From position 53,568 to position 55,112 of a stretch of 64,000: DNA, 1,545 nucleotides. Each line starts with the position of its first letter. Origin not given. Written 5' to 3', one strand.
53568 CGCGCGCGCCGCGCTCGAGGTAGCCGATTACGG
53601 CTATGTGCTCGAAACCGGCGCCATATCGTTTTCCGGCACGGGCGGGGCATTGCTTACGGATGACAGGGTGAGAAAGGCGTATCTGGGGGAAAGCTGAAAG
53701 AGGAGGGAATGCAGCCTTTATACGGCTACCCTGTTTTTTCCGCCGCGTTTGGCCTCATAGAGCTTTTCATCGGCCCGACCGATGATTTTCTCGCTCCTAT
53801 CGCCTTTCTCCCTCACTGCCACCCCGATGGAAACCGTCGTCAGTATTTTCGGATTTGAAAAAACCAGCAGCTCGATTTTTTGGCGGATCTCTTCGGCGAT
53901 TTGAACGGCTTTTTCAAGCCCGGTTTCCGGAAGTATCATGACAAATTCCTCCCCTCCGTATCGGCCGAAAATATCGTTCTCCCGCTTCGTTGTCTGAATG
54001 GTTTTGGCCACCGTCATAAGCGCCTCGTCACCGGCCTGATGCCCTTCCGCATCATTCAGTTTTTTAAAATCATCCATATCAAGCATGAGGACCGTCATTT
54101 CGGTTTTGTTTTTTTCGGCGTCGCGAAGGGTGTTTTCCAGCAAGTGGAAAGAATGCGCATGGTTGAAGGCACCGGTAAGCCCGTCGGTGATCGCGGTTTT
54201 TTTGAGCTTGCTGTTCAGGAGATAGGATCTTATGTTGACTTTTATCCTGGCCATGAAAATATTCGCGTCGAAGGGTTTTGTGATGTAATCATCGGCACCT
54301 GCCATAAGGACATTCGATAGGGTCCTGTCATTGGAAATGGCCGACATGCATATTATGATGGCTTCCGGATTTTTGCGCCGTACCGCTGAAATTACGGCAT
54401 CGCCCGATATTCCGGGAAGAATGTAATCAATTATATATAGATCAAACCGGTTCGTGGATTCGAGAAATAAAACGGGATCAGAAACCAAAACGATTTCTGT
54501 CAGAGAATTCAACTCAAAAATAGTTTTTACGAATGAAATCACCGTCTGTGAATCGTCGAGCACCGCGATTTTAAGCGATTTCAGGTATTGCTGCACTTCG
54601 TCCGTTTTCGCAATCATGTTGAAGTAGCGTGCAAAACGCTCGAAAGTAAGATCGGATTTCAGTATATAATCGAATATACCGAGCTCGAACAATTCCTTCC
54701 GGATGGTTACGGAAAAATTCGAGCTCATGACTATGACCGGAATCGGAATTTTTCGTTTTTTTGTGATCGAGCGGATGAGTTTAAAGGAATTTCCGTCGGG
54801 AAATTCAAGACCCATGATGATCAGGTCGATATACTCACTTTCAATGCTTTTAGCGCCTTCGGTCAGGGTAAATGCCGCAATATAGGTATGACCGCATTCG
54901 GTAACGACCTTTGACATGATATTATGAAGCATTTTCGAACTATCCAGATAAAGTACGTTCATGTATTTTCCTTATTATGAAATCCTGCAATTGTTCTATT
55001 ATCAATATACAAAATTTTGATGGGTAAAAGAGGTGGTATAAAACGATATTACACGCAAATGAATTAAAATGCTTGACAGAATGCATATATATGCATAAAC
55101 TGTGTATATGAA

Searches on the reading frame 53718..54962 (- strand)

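Call 38: search_protein_families(library=pfam, proteins=[window:53718-54962:-], max_evalue=0.00001)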
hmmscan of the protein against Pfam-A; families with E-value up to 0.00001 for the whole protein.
window:53718-54962:- (414 aa): 2 families
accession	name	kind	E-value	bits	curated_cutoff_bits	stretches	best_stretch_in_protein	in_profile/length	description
PF00990.26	GGDEF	-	5.9e-42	143.6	23.8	1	257-411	1-161/161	Diguanylate cyclase, GGDEF domain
PF00072.30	Response_reg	-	3.1e-28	98.6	30.2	2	132-240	1-110/111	Response regulator receiver domain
